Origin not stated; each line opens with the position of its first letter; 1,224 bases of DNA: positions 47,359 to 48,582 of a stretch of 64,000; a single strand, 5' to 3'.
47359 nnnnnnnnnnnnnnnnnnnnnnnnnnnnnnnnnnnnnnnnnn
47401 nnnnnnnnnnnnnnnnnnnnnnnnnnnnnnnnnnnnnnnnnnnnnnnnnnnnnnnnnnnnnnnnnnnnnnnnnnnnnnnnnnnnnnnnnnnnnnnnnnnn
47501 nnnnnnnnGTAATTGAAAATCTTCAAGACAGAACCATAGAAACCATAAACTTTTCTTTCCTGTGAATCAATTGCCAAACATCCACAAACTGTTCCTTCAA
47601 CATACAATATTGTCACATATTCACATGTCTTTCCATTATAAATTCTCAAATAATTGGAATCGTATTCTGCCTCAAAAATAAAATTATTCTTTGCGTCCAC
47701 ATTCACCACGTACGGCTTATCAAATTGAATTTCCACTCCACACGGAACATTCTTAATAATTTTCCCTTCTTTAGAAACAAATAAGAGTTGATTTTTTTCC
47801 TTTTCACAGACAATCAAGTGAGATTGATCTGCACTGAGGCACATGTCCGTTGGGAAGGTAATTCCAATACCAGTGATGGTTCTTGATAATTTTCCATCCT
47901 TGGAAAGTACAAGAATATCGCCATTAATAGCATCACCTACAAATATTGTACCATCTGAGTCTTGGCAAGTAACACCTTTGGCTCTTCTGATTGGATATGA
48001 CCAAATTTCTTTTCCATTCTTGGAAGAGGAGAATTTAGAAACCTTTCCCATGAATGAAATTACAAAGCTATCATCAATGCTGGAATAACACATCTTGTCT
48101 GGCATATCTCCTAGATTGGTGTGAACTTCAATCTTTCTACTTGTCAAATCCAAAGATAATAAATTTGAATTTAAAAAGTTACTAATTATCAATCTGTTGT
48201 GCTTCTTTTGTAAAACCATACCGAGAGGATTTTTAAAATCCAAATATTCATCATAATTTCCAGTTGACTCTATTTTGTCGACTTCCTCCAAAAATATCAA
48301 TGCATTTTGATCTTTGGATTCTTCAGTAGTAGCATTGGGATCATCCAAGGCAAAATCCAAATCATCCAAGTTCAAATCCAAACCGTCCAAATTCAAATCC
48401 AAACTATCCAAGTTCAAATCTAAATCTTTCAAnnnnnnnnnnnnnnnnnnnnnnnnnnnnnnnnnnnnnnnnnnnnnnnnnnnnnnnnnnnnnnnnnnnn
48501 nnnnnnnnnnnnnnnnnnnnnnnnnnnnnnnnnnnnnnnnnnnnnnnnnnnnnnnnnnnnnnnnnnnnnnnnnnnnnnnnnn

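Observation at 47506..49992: Protein kinase fused to NHL-like beta-propeller repeats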

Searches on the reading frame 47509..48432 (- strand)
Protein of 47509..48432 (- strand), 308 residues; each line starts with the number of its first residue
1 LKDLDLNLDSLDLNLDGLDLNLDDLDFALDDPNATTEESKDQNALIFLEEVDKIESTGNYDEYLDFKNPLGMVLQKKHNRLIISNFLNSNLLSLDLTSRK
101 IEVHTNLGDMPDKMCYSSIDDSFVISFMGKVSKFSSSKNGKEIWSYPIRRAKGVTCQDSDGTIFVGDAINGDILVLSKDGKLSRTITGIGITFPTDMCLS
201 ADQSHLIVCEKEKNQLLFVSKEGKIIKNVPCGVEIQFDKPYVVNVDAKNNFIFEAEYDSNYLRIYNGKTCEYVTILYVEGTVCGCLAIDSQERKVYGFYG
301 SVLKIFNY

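Call 6: search_protein_families(library=pfam, proteins=[window:47509-48273:-], max_evalue=10)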
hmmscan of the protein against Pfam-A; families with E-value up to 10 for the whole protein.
seq(255 aa): 7 families
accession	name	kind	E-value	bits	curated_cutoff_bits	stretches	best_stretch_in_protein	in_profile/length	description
PF10282.15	Lactonase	-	0.015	15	21.7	1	124-213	22-114/344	Lactonase, 7-bladed beta-propeller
PF08450.18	SGL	-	0.016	15.2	26.3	1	104-155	191-242/246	SMP-30/Gluconolactonase/LRE-like region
PF01436.27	NHL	-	0.027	14.9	20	1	140-163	3-25/28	NHL repeat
PF03088.22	Str_synth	-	0.055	14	25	1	118-162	37-80/89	Strictosidine synthase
PF17170.10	DUF5128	-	0.069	12.8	22.9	1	105-137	51-83/321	6-bladed beta-propeller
PF21783.3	YNCE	-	0.073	12.8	27.1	1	30-73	171-214/339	YNCE-like beta-propeller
PF06977.17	SdiA-regulated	-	0.14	11.7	21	1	144-178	28-62/249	SdiA-regulated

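Call 7: search_solved_structures(query=window:47509-48273:-, max_evalue=10, show_alignments=2)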
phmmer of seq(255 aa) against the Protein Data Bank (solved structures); distinct sequences matched with E-value up to 10: 24.
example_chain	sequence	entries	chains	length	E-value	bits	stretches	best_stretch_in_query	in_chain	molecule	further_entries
6d69_A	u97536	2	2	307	0.0011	21.8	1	108-215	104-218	NHL Repeat Region of D. melanogaster Thin | Thin, isoform D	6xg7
7zq2_A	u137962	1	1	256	0.0012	21.8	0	77-146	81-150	Pizza6-RSH-TSH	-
7zph_A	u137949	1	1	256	0.0032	20.3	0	76-160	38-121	Pizza6-TNK-RSH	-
3wwa_A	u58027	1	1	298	0.0034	20.3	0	78-147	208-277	Pizza7H protein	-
9s2f_WD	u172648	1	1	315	0.0064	19.3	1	25-180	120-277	WD repeat domain-containing protein 83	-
6f0t_A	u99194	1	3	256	0.0095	18.8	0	80-148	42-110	Pizza6-SFW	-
7zqg_A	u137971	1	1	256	0.011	18.6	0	78-147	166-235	Pizza6-KSH-TSH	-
6qsd_A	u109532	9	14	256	0.011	18.5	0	78-148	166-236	Pizza6S | Pizza6-S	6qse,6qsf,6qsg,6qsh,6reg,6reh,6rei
3ww9_A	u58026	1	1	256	0.013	18.4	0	77-146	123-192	pizza6 protein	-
7zpw_A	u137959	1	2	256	0.018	17.9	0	78-147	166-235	Pizza6-TSK-TSH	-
6rej_A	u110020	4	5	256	0.022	17.6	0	80-148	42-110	Pizza6-SH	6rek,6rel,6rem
7zpz_A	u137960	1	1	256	0.023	17.6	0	78-159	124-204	Pizza6-TSR-TSH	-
1rwi_B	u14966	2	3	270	0.025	17.4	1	16-237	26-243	Serine/threonine-protein kinase pknD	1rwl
7zcj_A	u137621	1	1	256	0.027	17.3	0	78-147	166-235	Pizza6-TNH-TSH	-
6f0s_A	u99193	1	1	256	0.041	16.7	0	80-148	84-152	Pizza6-SYW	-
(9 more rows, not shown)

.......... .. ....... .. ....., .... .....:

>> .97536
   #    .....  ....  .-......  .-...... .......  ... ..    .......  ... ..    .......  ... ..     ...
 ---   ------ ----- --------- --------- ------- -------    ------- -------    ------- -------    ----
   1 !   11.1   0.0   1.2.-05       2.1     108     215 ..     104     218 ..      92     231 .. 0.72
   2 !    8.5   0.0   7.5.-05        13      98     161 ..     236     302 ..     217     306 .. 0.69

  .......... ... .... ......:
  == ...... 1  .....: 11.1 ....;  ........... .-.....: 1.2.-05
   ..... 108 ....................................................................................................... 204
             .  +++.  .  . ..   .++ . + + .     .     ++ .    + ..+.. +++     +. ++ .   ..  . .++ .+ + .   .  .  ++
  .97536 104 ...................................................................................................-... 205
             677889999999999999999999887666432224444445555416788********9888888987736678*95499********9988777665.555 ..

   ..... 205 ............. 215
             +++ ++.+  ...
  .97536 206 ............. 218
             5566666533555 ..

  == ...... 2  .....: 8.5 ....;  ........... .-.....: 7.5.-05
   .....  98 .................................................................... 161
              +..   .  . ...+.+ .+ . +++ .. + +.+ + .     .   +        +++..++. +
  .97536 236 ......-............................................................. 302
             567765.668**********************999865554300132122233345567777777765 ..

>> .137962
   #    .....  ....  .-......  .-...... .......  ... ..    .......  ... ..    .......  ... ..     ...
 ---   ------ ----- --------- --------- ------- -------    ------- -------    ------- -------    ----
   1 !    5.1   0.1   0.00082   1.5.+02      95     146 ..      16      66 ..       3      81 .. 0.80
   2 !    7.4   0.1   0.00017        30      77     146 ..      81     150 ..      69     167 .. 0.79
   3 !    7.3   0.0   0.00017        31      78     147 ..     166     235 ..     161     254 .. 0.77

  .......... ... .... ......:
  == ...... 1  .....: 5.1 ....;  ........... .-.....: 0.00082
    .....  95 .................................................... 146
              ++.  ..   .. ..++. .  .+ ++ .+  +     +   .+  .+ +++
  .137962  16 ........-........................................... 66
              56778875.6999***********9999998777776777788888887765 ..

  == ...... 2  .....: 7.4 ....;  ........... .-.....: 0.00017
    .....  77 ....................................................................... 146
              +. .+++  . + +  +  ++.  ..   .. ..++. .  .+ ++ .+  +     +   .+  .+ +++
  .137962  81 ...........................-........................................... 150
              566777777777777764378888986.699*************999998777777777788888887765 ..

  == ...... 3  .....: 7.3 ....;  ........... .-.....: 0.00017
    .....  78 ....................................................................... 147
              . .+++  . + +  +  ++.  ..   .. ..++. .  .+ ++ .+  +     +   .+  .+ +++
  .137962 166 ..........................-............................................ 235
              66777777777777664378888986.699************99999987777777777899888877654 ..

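Call 8: find_homologous_proteins(query=window:47509-48432:-, max_evalue=0.01)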
Query seq(308 aa) (308 aa): 2 proteins with E <= 0.01 among 1569 candidates.
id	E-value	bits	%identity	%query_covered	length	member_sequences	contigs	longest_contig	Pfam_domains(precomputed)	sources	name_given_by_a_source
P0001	2.6e-193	659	97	100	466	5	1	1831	PF07714.24,PF00069.32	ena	-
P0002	1.0e-4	40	28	34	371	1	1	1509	PF10282.16,PF17170.11,PF23381.2,PF24684.2,PF01436.28,PF25021.2,PF08450.19,PF09134.17,PF00630.26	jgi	jgi:DNA-binding beta-propeller fold protein YncE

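Call 11: find_encoding_contigs(protein=P0001, flank=5000)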
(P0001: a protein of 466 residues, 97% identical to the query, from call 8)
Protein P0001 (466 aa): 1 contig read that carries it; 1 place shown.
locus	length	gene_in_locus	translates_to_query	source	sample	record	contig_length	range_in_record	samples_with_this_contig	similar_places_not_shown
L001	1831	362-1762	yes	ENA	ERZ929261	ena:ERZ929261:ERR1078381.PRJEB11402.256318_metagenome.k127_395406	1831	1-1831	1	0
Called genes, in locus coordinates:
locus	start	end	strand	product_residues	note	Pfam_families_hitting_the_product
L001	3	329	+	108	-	?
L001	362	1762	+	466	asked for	PF00069:Pkinase, PF07714:PK_Tyr_Ser-Thr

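Call 18: search_protein_representatives(protein=window:47509-48273:-)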
Query: 255 residues. Proteins with E-value up to 0.001 (for the whole library): 324; up to 1e-10: 18; up to 1e-30: 1. The best 150 are listed.
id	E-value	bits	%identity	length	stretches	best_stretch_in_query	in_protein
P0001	7.3e-167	569.5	100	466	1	1-255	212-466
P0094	2.1e-25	106.2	26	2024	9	93-174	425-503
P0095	1.8e-20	90.0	29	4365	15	105-205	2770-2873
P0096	4.9e-19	85.3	29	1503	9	103-213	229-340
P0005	9.3e-18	81.1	33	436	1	4-212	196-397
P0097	3.3e-17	79.3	25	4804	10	73-214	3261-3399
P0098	6.7e-17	78.3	25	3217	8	78-208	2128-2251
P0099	6.1e-15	71.9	27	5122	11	32-167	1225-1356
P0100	9.0e-13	64.8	32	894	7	70-136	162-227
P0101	1.5e-12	64.1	25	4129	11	104-206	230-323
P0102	1.8e-12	63.8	29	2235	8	179-239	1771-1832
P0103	3.2e-12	63.0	31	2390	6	13-199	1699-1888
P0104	4.5e-12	62.5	33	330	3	61-175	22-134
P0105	7.9e-12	61.7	26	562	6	79-201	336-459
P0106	9.4e-12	61.4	24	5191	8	84-177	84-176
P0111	2.0e-10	57.1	23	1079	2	24-216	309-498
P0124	1.4e-08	51.0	33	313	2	101-177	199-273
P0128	2.7e-08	50.1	31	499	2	12-180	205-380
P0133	1.1e-07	48.1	28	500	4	7-158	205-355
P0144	6.3e-07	45.6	26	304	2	12-170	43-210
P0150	1.1e-06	44.8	28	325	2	11-203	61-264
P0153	1.5e-06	44.4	25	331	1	12-207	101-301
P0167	2.9e-06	43.4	27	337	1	8-216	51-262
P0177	4.2e-06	42.9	25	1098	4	96-213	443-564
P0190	8.9e-06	41.9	26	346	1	10-181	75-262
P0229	3.2e-05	40.1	26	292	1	96-253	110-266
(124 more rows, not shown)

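Call 19: search_protein_families(library=pfam, proteins=[P0104, P0153, P0167, P0190, P0150, P0144, P0229, P0124, P0128], max_evalue=0.001)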
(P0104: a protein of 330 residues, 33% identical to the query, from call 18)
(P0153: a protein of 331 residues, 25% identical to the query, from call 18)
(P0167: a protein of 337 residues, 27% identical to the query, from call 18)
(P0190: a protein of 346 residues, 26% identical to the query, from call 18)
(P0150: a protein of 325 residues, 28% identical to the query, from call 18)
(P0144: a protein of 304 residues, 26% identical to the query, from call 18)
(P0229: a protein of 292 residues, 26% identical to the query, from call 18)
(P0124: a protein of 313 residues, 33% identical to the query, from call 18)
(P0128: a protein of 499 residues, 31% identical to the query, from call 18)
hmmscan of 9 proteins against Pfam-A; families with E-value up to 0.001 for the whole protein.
P0104 (330 aa): 5 families
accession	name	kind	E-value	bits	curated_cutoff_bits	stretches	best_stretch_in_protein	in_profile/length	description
PF01436.27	NHL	-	6.7e-13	48.4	20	0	56-83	1-27/28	NHL repeat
PF08450.18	SGL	-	2.2e-09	37.8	26.3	1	22-137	99-222/246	SMP-30/Gluconolactonase/LRE-like region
PF24684.1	Vgb_lyase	-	4.8e-08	32.6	50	1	66-220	21-177/290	Virginiamycin B lyase family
PF13449.12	Phytase-like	-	0.00019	21.9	27.6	0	63-94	74-104/284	Esterase-like activity of phytase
PF22701.2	Mala_s_1-like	-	0.0004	20.6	27.5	0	167-243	67-147/195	Mal s 1 allergenic protein-like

P0153 (331 aa): 5 families
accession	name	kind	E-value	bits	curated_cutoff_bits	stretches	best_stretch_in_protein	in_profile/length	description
PF01436.27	NHL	-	5.1e-18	64.6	20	2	231-258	1-28/28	NHL repeat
PF17170.10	DUF5128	-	6.1e-11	42.5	22.9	1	89-168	76-148/321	6-bladed beta-propeller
PF08450.18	SGL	-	3.2e-06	27.4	26.3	0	161-226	153-225/246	SMP-30/Gluconolactonase/LRE-like region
PF01731.26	Arylesterase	-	0.00012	22.7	21.3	0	168-212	37-82/86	Arylesterase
PF25021.1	TEN_NHL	-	0.00018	21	27.1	0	109-226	78-181/357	Teneurin NHL domain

P0167 (337 aa): 5 families
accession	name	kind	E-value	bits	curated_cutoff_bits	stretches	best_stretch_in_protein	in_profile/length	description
PF01436.27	NHL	-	8.7e-23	79.6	20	2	183-210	1-28/28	NHL repeat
PF17170.10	DUF5128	-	8.2e-07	28.9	22.9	1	194-267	53-127/321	6-bladed beta-propeller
PF08450.18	SGL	-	1.6e-06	28.4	26.3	1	65-315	8-220/246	SMP-30/Gluconolactonase/LRE-like region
PF01731.26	Arylesterase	-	1.5e-05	25.5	21.3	0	218-259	41-82/86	Arylesterase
PF13570.13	Beta-prop_ACSF4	-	0.0003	20.7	133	1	78-269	112-299/329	Beta-alanine-activating enzyme, beta-propeller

P0190 (346 aa): 7 families
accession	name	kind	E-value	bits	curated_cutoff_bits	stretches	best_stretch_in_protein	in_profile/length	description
PF01436.27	NHL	-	6.9e-21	73.6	20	0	279-295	11-27/28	NHL repeat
PF08450.18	SGL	-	1.8e-07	31.5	26.3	0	172-209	184-220/246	SMP-30/Gluconolactonase/LRE-like region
PF22701.2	Mala_s_1-like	-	5.8e-07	29.9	27.5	0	175-269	43-130/195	Mal s 1 allergenic protein-like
PF17170.10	DUF5128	-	1.7e-06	27.9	22.9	1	77-133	88-143/321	6-bladed beta-propeller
PF25021.1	TEN_NHL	-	0.00018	21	27.1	0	262-343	23-97/357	Teneurin NHL domain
PF05935.17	Arylsulfotrans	-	0.00025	20.6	24.2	0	128-203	182-253/374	Arylsulfotransferase (ASST)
PF01731.26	Arylesterase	-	0.00094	19.8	21.3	0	170-201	52-83/86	Arylesterase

P0150 (325 aa): 6 families
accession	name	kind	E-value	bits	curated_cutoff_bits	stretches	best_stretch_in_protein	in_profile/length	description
PF01436.27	NHL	-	5.3e-25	86.6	20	2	296-324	1-28/28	NHL repeat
PF08450.18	SGL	-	2.2e-08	34.5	26.3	0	157-230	135-216/246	SMP-30/Gluconolactonase/LRE-like region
PF17170.10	DUF5128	-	2.7e-05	23.9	22.9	0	208-271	53-115/321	6-bladed beta-propeller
PF01731.26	Arylesterase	-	7e-05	23.4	21.3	0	227-273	35-81/86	Arylesterase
PF24684.1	Vgb_lyase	-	0.0002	20.7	50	1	160-237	58-136/290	Virginiamycin B lyase family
PF25021.1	TEN_NHL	-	0.00093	18.7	27.1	0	291-322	324-354/357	Teneurin NHL domain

P0144 (304 aa): 5 families
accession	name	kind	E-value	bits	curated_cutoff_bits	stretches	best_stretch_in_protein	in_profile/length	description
PF01436.27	NHL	-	9.6e-36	120.5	20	3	275-303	1-28/28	NHL repeat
PF17170.10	DUF5128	-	1.1e-13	51.5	22.9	1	240-303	54-117/321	6-bladed beta-propeller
PF08450.18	SGL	-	2.1e-09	37.8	26.3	1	59-263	14-218/246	SMP-30/Gluconolactonase/LRE-like region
PF01731.26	Arylesterase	-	6.8e-08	33.1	21.3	0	272-304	50-82/86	Arylesterase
PF15869.11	TolB_like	-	0.00043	20.1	29.2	0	254-303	44-92/296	TolB-like 6-blade propeller-like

P0229 (292 aa): 3 families
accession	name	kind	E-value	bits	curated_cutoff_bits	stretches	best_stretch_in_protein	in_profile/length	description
PF01436.27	NHL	-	4.9e-19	67.8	20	2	151-176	1-26/28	NHL repeat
PF00630.25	Filamin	-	1.1e-10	42.7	26.9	1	4-87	12-91/93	Filamin/ABP280 repeat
PF08450.18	SGL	-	3.2e-06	27.4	26.3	0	210-274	155-218/246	SMP-30/Gluconolactonase/LRE-like region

P0124 (313 aa): 5 families
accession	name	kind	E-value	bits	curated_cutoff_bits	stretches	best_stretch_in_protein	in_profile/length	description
PF01436.27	NHL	-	2e-26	91.1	20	1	57-84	1-28/28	NHL repeat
PF08450.18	SGL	-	3.9e-08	33.6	26.3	0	191-247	183-236/246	SMP-30/Gluconolactonase/LRE-like region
PF25021.1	TEN_NHL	-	6.8e-08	32.3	27.1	0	56-84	328-356/357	Teneurin NHL domain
PF17170.10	DUF5128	-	3e-07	30.4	22.9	0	241-308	49-117/321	6-bladed beta-propeller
PF06739.17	SBBP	-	0.00032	21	20.5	0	190-210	9-29/38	Beta-propeller repeat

P0128 (499 aa): 3 families
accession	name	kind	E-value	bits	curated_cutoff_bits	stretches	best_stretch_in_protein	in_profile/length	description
PF01436.27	NHL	-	1.5e-26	91.4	20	2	290-317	1-27/28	NHL repeat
PF17170.10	DUF5128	-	2.3e-09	37.3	22.9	1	348-422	52-125/321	6-bladed beta-propeller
PF08450.18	SGL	-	0.00013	22.1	26.3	0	296-463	45-210/246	SMP-30/Gluconolactonase/LRE-like region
